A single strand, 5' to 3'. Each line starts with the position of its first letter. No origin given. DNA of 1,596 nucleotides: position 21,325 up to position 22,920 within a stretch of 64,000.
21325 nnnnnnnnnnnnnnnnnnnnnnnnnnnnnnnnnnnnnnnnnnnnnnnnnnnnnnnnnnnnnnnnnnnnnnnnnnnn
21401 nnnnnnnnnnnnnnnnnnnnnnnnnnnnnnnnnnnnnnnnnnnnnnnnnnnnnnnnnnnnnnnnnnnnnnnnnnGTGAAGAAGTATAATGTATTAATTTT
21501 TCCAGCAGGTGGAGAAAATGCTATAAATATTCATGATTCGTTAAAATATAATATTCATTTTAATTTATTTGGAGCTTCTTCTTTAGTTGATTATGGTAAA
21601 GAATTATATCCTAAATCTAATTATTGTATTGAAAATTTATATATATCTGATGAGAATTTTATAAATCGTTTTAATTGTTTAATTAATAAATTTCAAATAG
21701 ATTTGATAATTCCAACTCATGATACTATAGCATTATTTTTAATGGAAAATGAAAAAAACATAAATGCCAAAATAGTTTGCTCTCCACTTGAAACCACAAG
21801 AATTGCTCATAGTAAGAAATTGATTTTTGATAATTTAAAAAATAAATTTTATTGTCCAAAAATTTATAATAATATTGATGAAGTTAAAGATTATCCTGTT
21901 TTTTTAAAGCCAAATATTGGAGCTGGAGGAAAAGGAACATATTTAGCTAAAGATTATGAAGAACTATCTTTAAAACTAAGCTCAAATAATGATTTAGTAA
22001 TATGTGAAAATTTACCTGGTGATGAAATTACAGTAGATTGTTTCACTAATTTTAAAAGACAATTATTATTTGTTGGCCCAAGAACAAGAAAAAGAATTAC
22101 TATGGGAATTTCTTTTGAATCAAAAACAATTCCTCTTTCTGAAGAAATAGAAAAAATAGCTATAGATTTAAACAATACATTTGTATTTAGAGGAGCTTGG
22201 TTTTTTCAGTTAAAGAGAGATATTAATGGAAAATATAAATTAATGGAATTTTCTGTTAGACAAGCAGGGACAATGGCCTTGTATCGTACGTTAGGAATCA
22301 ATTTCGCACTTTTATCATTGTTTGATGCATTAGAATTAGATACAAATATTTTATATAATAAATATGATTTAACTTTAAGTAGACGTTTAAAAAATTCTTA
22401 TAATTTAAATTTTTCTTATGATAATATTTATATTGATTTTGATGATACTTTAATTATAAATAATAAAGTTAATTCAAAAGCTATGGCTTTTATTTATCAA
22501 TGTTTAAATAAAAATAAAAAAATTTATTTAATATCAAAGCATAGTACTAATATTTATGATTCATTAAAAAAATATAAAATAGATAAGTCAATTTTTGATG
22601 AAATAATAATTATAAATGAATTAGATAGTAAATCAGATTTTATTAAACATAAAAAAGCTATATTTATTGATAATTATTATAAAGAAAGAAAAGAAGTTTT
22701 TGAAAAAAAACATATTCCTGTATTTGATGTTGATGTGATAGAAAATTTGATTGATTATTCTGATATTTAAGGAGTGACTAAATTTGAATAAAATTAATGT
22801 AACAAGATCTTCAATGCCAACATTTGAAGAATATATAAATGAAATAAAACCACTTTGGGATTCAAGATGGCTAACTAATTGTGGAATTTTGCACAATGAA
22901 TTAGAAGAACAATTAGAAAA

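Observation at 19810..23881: Translationally coupled sugar-modification module: WbqC-like, unknown protein, ATP-grasp-HAD fusion and DegT aminotransferase, adjacent to rmlA and rmlB but without rmlC/rmlD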

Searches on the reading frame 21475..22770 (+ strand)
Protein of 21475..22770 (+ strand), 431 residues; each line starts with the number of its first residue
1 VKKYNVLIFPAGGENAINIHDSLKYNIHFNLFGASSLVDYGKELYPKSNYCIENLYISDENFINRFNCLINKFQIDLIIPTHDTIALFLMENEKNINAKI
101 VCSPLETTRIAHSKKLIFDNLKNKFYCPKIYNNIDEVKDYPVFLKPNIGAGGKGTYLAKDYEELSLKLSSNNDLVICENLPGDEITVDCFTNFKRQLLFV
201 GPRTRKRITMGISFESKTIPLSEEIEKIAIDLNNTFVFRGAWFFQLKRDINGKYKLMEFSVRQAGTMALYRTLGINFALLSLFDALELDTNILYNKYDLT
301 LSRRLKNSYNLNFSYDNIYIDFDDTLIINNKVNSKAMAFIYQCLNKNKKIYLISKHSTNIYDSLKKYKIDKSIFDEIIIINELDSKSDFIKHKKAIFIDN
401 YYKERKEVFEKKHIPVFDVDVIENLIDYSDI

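Call 5: search_protein_families(library=pfam, proteins=[window:21475-22770:+], max_evalue=0.01)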
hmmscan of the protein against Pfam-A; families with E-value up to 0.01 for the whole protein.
window:21475-22770:+ (431 aa): 3 families
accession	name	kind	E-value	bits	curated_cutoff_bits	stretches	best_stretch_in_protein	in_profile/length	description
PF15632.11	ATPgrasp_Ter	-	6.3e-13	49.1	29.1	1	172-289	3-112/131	ATP-grasp in the biosynthetic pathway with Ter operon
PF02655.19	ATP-grasp_3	-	4.7e-06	27.2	23.2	1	112-222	2-112/160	ATP-grasp domain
PF02786.22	CPSase_L_D2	-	0.0063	16.5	19.8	0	138-167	37-66/211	Carbamoyl-phosphate synthase L chain, ATP binding domain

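Call 6: search_protein_families(library=ncbifam, proteins=[window:21475-22770:+], max_evalue=0.01)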
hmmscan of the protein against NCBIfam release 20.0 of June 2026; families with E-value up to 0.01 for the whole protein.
window:21475-22770:+ (431 aa): 9 families
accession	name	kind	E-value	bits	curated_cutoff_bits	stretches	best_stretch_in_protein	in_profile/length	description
NF009405.0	PRK12767.1-4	equivalog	6e-20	71.5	390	1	57-278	53-281/320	carbamoyl phosphate synthase-like protein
NF009402.0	PRK12767.1-1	equivalog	1.7e-16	60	218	1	3-276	2-289/329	carbamoyl phosphate synthase-like protein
NF009406.0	PRK12767.1-5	equivalog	8.9e-14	51.3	271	1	39-280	37-288/327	carbamoyl phosphate synthase-like protein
NF009403.0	PRK12767.1-2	equivalog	1.5e-08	34.3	286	1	57-234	48-237/342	carbamoyl phosphate synthase-like protein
NF053643.1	Ddl_archaea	equivalog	2.9e-05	23.2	500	1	85-191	78-191/367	putative pseudomurein biosynthesis ATP-grasp protein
NF009779.0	PRK13278.1-3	equivalog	5.9e-05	22.3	580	1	76-167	64-154/333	formate--phosphoribosylaminoimidazolecarboxamide ligase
TIGR03909.1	pyrrolys_PylC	equivalog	0.00067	18.5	248.3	1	74-189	61-176/374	3-methylornithine--L-lysine ligase PylC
NF009781.0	PRK13278.1-6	subfamily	0.0026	16.7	603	1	127-190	138-200/356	formate--phosphoribosylaminoimidazolecarboxamide ligase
TIGR00768.1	rimK_fam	subfamily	0.0058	16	143.4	0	132-172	116-155/276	RimK family alpha-L-glutamate ligase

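Call 8: find_encoding_contigs(protein=window:21475-22770:+, flank=10000, max_places=6)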
Protein window:21475-22770:+ (431 aa): 10 contigs read that carry it; 5 places shown.
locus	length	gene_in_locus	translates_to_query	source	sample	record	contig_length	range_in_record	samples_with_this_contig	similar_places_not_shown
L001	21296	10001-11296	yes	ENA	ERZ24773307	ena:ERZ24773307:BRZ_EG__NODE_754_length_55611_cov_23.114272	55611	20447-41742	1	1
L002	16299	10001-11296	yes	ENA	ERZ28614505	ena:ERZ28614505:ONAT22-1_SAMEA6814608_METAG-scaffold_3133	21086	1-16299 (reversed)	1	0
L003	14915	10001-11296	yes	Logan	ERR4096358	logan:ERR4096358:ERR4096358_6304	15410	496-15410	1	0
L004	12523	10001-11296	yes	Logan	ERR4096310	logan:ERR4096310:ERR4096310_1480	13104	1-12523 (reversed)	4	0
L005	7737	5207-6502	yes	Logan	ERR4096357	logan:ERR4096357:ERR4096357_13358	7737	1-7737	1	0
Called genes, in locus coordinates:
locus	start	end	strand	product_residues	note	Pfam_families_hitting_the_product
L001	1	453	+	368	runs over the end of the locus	PF00534:Glycos_transf_1, PF13692:Glyco_trans_1_4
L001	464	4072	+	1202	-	PF13425:O-antigen_lig, PF13439:Glyco_transf_4 (faint), PF00534:Glycos_transf_1, PF13692:Glyco_trans_1_4, PF00534:Glycos_transf_1, PF13692:Glyco_trans_1_4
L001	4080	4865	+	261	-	PF01522:Polysacc_deac_1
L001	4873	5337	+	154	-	PF08660:Alg14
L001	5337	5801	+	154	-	PF04101:Glyco_tran_28_C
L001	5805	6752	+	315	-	PF00535:Glycos_transf_2, PF13641:Glyco_tranf_2_3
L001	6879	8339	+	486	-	PF01943:Polysacc_synt, PF13440:Polysacc_synt_3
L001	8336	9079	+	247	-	PF08889:WbqC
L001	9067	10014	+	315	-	-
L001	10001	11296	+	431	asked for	PF02655:ATP-grasp_3 (weak), PF15632:ATPgrasp_Ter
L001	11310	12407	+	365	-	PF00155:Aminotran_1_2, PF01041:DegT_DnrJ_EryC1, PF00266:Aminotran_5 (weak), PF01053:Cys_Met_Meta_PP (weak), PF01212:Beta_elim_lyase (weak)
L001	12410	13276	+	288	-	PF00483:NTP_transferase, PF12804:NTP_transf_3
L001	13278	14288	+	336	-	PF01073:3Beta_HSD, PF01370:Epimerase, PF02719:Polysacc_synt_2, PF04321:RmlD_sub_bind, PF07993:NAD_binding_4, PF13460:NAD_binding_10 (weak), PF16363:GDP_Man_Dehyd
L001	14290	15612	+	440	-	PF01210:NAD_Gly3P_dh_N (faint), PF03446:NAD_binding_2 (faint), PF03721:UDPG_MGDP_dh_N, PF00984:UDPG_MGDP_dh, PF03720:UDPG_MGDP_dh_C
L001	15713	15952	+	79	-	PF02397:Bac_transf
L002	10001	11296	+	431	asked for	PF02655:ATP-grasp_3 (weak), PF15632:ATPgrasp_Ter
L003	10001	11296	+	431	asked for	PF02655:ATP-grasp_3 (weak), PF15632:ATPgrasp_Ter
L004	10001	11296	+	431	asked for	PF02655:ATP-grasp_3 (weak), PF15632:ATPgrasp_Ter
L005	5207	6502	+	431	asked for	PF02655:ATP-grasp_3 (weak), PF15632:ATPgrasp_Ter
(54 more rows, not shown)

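Call 12: search_solved_structures(query=window:21475-22770:+, max_evalue=1, show_alignments=2)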
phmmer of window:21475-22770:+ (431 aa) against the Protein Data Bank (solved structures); distinct sequences matched with E-value up to 1: 5.
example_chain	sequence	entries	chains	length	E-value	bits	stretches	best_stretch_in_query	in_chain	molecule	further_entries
2pn1_A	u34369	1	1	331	0.0012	20.8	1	139-279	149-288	Carbamoylphosphate synthase large subunit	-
2r84_A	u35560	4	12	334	0.0015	20.6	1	31-167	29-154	PurP protein PF1517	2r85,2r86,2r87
3brj_A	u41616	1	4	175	0.32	12.9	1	300-355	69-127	Mannitol operon repressor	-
2cqy_A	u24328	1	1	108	0.48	12.3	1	139-171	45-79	Propionyl-CoA carboxylase alpha chain, mitochondrial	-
5ids_A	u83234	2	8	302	0.73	11.7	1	16-64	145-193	Glucose-1-phosphate thymidylyltransferase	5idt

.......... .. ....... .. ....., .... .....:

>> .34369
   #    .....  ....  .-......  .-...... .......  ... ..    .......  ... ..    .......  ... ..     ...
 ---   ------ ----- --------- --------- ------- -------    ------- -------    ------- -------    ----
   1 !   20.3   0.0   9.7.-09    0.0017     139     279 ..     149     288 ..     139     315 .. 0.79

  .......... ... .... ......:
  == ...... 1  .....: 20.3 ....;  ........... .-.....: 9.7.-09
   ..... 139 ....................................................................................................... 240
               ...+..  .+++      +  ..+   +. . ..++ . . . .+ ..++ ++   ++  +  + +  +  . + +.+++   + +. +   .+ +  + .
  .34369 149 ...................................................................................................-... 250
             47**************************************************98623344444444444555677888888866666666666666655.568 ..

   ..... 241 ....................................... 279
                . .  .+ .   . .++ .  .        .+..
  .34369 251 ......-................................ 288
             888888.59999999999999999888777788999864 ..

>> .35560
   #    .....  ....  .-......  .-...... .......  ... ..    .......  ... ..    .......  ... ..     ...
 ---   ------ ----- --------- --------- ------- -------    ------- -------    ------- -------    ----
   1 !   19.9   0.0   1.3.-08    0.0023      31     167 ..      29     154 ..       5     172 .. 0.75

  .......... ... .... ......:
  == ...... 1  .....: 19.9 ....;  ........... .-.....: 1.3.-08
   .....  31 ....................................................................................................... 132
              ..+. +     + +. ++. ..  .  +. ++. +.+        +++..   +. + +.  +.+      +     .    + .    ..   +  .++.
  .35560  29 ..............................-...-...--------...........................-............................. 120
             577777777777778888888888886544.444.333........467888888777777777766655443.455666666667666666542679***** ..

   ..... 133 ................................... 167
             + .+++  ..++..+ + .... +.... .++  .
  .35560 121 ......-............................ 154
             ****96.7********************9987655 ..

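Call 15: find_homologous_proteins(query=window:21475-22770:+, max_evalue=0.00001)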
Query window:21475-22770:+ (431 aa): 3659 proteins with E <= 0.00001 among 8000 candidates; the best 120 are listed.
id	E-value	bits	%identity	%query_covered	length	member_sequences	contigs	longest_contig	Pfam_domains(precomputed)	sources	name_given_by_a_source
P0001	8.3e-279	942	99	100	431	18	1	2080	PF15632.12,PF02655.20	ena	-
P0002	3.0e-192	657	70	100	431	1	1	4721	PF15632.12,PF02655.20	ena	-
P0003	7.8e-191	652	70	100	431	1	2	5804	PF15632.12,PF02655.20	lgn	-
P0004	6.7e-189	646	68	100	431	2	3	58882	PF15632.12,PF02655.20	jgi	-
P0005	3.1e-186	637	65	100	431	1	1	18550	PF15632.12,PF02655.20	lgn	-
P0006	9.2e-186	636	65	100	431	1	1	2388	PF15632.12,PF02655.20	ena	-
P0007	1.1e-185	635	65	100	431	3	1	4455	PF15632.12,PF02655.20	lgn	-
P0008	1.4e-184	632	66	100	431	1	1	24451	PF15632.12,PF02655.20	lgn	-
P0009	1.5e-184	632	66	100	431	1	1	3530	PF15632.12,PF02655.20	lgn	-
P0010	1.6e-184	632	66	100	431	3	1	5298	PF13535.12,PF15632.12,PF02786.23,PF02655.20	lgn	-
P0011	7.8e-184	629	66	100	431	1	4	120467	PF15632.12,PF02655.20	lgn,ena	-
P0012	3.1e-183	627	65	100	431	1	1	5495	PF15632.12,PF02655.20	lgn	-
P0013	1.2e-180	619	64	100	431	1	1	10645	PF15632.12,PF02655.20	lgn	-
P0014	2.0e-180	618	66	100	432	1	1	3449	PF15632.12,PF02655.20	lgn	-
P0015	4.7e-180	617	67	100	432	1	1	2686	PF15632.12,PF02655.20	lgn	-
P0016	9.5e-180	616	65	100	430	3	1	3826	PF13535.12,PF15632.12,PF02655.20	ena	-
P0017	6.6e-179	613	64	100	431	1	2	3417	PF13535.12,PF15632.12,PF02655.20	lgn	-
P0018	2.9e-176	604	64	100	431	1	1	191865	PF15632.12,PF02655.20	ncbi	-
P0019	2.6e-174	598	65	100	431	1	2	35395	PF15632.12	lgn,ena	-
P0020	8.0e-172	590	62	100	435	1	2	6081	PF15632.12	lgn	-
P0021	1.3e-171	589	63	100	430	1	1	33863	PF13535.12,PF15632.12,PF02655.20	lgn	-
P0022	1.8e-170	585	62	100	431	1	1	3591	PF15632.12,PF02786.23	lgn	-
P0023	2.4e-161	555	67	85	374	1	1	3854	PF13535.12,PF15632.12,PF02655.20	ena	-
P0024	5.2e-158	544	58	99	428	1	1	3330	PF13535.12,PF15632.12,PF02655.20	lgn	-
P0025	9.9e-157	540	57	100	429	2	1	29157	PF15632.12,PF02655.20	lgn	-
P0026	2.0e-156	539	57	100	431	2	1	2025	PF15632.12,PF02655.20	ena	-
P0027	8.7e-156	537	60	100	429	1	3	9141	PF15632.12,PF02655.20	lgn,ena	-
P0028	1.8e-154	533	59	99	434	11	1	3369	PF13535.12,PF15632.12,PF02655.20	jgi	jgi:hypothetical protein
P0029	9.4e-154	530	59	100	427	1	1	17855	PF13535.12,PF15632.12,PF02655.20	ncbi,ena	-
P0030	5.0e-153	528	58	100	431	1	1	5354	PF13535.12,PF15632.12,PF02655.20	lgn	-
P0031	1.0e-152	527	57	100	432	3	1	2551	PF13535.12,PF15632.12,PF02786.23,PF02655.20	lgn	-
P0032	4.2e-152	525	54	98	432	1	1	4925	PF15632.12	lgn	-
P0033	4.5e-152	525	56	99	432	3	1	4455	PF15632.12,PF02655.20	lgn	-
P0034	5.7e-152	524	57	99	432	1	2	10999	PF13535.12,PF15632.12,PF02655.20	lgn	-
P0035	6.7e-152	524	59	100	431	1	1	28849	PF15632.12,PF02655.20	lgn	-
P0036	8.9e-152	524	55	99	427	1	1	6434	PF13535.12,PF15632.12,PF02655.20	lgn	-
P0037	1.9e-151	523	58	99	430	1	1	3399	PF15632.12,PF02655.20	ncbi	-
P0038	2.0e-151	523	60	100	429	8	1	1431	PF15632.12,PF02655.20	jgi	-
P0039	2.0e-151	523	55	100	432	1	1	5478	PF13535.12,PF15632.12,PF02655.20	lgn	-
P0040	3.2e-151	522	59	99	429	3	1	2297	PF15632.12,PF02655.20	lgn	-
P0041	4.8e-151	521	57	99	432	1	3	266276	PF13535.12,PF15632.12,PF02655.20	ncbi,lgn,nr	ncbi:ATP-grasp domain protein [Clostridiales bacterium oral taxon 876 str. F0540]|nr:ATP-grasp domai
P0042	1.8e-150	519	59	100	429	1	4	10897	PF15632.12,PF02655.20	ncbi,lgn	-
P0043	1.9e-150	519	57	98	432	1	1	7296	PF13535.12,PF15632.12,PF02655.20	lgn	-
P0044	2.3e-150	519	58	99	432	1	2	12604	PF13535.12,PF15632.12,PF02655.20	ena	-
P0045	4.4e-150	518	56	100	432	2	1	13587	PF13535.12,PF15632.12,PF02655.20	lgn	-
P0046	5.2e-150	518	55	98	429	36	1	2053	PF15632.12,PF02655.20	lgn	-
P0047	7.2e-150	517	53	99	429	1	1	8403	PF15632.12,PF02655.20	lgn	-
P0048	7.5e-150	517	57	99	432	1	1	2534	PF13535.12,PF15632.12,PF02655.20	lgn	-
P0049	1.2e-149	517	56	100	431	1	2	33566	PF15632.12,PF02655.20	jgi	jgi:predicted ATP-grasp superfamily ATP-dependent carboligase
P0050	1.3e-149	517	57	99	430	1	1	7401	PF13535.12,PF15632.12,PF02786.23,PF02655.20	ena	-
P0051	1.7e-149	516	56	98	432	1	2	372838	PF15632.12,PF02655.20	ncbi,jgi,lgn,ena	-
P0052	1.9e-149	516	58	99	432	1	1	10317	PF15632.12,PF02655.20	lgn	-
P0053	2.7e-149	516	56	100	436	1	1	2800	PF13535.12,PF15632.12,PF02655.20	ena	-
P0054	6.1e-149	514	58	99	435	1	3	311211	PF13535.12,PF15632.12,PF02655.20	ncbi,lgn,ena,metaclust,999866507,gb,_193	metaclust:\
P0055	6.8e-149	514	59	99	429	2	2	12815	PF15632.12,PF02655.20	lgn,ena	-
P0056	1.4e-148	513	55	99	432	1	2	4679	PF13535.12,PF15632.12,PF02655.20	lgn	-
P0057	1.6e-148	513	57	99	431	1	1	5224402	PF15632.12,PF02655.20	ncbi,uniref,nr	ncbi:ATP-grasp domain-containing protein [Evansella clarkii]|uniref:ATP-grasp domain-containing prot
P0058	1.9e-148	513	54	98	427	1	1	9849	PF15632.12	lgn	-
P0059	2.9e-148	512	55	98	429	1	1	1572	PF13535.12,PF15632.12,PF02655.20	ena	-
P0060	3.0e-148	512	54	99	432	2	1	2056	PF15632.12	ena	-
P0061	3.3e-148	512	58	100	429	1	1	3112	PF15632.12,PF02786.23,PF02655.20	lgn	-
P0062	3.6e-148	512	57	99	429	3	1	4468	PF15632.12,PF02655.20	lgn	-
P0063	5.6e-148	511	57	100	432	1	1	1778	PF13535.12,PF15632.12,PF02655.20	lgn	-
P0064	7.1e-148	511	56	99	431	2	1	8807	PF13535.12,PF15632.12,PF02655.20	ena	-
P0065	8.0e-148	511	56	100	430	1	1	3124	PF13535.12,PF15632.12,PF02655.20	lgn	-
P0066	8.2e-147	507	54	100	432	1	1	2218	PF15632.12,PF02655.20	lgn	-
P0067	1.0e-146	507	53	99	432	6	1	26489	PF15632.12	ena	-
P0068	1.1e-146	507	53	99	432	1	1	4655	PF15632.12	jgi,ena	-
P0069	2.1e-146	506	56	100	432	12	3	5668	PF13535.12,PF15632.12,PF02655.20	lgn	-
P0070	3.1e-146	505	54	100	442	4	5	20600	PF15632.12,PF02655.20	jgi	-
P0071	3.5e-146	505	55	100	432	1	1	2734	PF13535.12,PF15632.12,PF02655.20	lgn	-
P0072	3.5e-146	505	53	98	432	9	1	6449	PF15632.12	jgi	jgi:hypothetical protein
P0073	3.8e-146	505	51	99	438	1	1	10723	PF15632.12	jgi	jgi:predicted ATP-grasp superfamily ATP-dependent carboligase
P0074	5.3e-146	505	55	99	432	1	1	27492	PF15632.12,PF02655.20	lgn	-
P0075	6.5e-146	504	57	99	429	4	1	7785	PF15632.12,PF02655.20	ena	-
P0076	1.1e-145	504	58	99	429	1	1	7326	PF15632.12,PF02655.20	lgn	-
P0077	1.4e-145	503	55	100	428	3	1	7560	PF15632.12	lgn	-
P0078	1.5e-145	503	54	100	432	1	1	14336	PF13535.12,PF15632.12,PF02655.20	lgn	-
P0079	3.1e-145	502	56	99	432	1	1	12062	PF13535.12,PF15632.12,PF02655.20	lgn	-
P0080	5.0e-145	501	54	99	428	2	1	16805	PF15632.12,PF02655.20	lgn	-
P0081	6.1e-145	501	55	99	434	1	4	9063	PF13535.12,PF15632.12,PF02655.20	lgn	-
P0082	1.1e-144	500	55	100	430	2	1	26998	PF13535.12,PF15632.12,PF02655.20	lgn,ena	-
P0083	1.2e-144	500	53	99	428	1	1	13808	PF13535.12,PF15632.12,PF02655.20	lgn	-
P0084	1.7e-144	500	53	99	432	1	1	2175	PF15632.12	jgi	jgi:hypothetical protein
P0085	2.3e-144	499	51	99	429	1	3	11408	PF15632.12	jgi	jgi:hypothetical protein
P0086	2.3e-144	499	56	99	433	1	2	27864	PF15632.12,PF02655.20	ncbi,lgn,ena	-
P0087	2.4e-144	499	56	99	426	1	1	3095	PF13535.12,PF15632.12,PF02655.20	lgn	-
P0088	4.6e-144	498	57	99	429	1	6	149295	PF15632.12,PF02655.20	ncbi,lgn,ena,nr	ncbi:MAG: ATP-grasp domain-containing protein [Bacilli bacterium]|nr:ATP-grasp domain-containing pro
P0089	4.9e-144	498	56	99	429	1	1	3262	PF15632.12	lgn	-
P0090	5.1e-144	498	54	100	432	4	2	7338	PF13535.12,PF15632.12,PF02655.20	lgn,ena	-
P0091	5.5e-144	498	53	99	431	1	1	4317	PF13535.12,PF15632.12,PF02655.20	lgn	-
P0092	6.7e-144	498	51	98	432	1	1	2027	PF15632.12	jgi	jgi:predicted ATP-grasp superfamily ATP-dependent carboligase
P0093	9.7e-144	497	54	98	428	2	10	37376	PF15632.12,PF02655.20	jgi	jgi:hypothetical protein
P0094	1.1e-143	497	56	99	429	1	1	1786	PF15632.12,PF02655.20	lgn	-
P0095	1.5e-143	497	52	99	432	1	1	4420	PF15632.12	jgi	jgi:predicted ATP-grasp superfamily ATP-dependent carboligase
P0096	2.5e-143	496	52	100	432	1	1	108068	PF15632.12,PF02655.20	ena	-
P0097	2.6e-143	496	52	99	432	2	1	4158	PF15632.12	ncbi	-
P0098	2.7e-143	496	55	100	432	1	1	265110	PF15632.12,PF02655.20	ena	-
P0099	6.9e-143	494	55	99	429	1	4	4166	PF15632.12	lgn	-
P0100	8.2e-143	494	55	100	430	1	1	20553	PF13535.12,PF15632.12,PF02655.20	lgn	-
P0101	9.3e-143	494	54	100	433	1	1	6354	PF13535.12,PF15632.12,PF02655.20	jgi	jgi:hypothetical protein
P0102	1.5e-142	493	54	99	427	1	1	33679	PF15632.12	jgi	jgi:hypothetical protein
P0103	1.6e-142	493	56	99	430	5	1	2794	PF13535.12,PF15632.12,PF02655.20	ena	-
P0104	1.8e-142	493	52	99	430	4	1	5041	PF13535.12,PF15632.12,PF02655.20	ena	-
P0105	2.4e-142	493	53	99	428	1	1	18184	PF13535.12,PF15632.12,PF02655.20,PF07478.19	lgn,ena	-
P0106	2.9e-142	492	51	99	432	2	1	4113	PF15632.12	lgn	-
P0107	2.9e-142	492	53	100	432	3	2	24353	PF15632.12,PF02655.20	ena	-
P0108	3.2e-142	492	53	98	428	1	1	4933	PF13535.12,PF15632.12,PF02655.20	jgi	jgi:hypothetical protein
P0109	3.5e-142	492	54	99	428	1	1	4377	PF13535.12,PF15632.12,PF02655.20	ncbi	-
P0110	4.0e-142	492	54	100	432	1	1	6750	PF13535.12,PF15632.12,PF02655.20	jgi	-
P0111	9.4e-142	491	55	99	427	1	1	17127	PF15632.12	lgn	-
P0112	1.3e-141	490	52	99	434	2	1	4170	PF15632.12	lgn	-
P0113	1.5e-141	490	53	99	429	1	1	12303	PF13535.12,PF15632.12,PF02655.20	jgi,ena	-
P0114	3.5e-141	489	57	99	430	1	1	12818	PF15632.12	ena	-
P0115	2.2e-140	486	55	99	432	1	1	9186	PF15632.12,PF02655.20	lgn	-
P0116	2.5e-140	486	52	99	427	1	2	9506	PF15632.12,PF02655.20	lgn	-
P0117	2.9e-140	486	52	100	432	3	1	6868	PF15632.12,PF02655.20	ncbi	-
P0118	3.2e-140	486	54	99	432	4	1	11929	PF13535.12,PF15632.12,PF02655.20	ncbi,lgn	ncbi:MAG: ATP-grasp domain-containing protein [Clostridiaceae bacterium]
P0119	3.4e-140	486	52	98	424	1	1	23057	PF15632.12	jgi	jgi:hypothetical protein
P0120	4.1e-140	485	54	100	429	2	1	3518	PF13535.12,PF15632.12,PF02655.20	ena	-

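Call 25: search_solved_structures(query=A1, max_evalue=1, show_alignments=0)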
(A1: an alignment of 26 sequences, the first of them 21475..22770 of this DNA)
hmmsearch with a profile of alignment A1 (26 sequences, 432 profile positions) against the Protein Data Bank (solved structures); distinct sequences matched with E-value up to 1: 24.
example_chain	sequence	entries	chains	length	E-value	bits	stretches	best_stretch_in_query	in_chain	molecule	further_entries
2pn1_A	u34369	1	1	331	1.6e-12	50.2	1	58-285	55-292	Carbamoylphosphate synthase large subunit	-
3r23_A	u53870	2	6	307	0.0008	21.5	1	136-195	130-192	D-alanine--D-alanine ligase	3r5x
1ce8_A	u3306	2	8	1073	0.0019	20.3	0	134-279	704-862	PROTEIN (CARBAMOYL-PHOSPHATE SYNTHASE) | carbamoyl phosphate synthetase large chain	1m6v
1bxr_A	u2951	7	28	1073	0.0019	20.3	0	134-279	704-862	CARBAMOYL-PHOSPHATE SYNTHASE | CARBAMOYL PHOSPHATE SYNTHETASE: LARGE SUBUNIT | CARBAMOYL PHOSPHATE SYNTHETASE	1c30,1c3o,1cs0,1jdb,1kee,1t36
1e4e_A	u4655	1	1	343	0.0052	18.8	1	103-222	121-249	VANCOMYCIN/TEICOPLANIN A-TYPE RESISTANCE PROTEIN VANA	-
1e4e_B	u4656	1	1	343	0.0053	18.8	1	103-222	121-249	VANCOMYCIN/TEICOPLANIN A-TYPE RESISTANCE PROTEIN VANA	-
4ffl_A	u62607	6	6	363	0.013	17.5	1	68-193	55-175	PylC | Putative uncharacterized protein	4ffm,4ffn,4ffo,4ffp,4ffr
1a9x_A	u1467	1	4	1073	0.033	16.2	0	140-202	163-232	CARBAMOYL PHOSPHATE SYNTHETASE (LARGE CHAIN)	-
2r84_A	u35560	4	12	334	0.035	16.1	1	110-168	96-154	PurP protein PF1517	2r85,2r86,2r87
3u9s_A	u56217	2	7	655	0.097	14.6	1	137-204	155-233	Methylcrotonyl-CoA carboxylase, alpha-subunit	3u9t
3ouu_A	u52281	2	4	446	0.11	14.4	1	137-177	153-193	Biotin carboxylase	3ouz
3n8d_A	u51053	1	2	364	0.13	14.2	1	126-193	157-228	D-alanine--D-alanine ligase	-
8fff_A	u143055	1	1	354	0.14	14.2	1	126-193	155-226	D-alanine--D-alanine ligase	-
2i80_A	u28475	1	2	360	0.14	14.1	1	126-193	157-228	D-alanine-D-alanine ligase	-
2i87_A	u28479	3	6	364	0.14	14.1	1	126-193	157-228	D-alanine-D-alanine ligase | D-alanine--D-alanine ligase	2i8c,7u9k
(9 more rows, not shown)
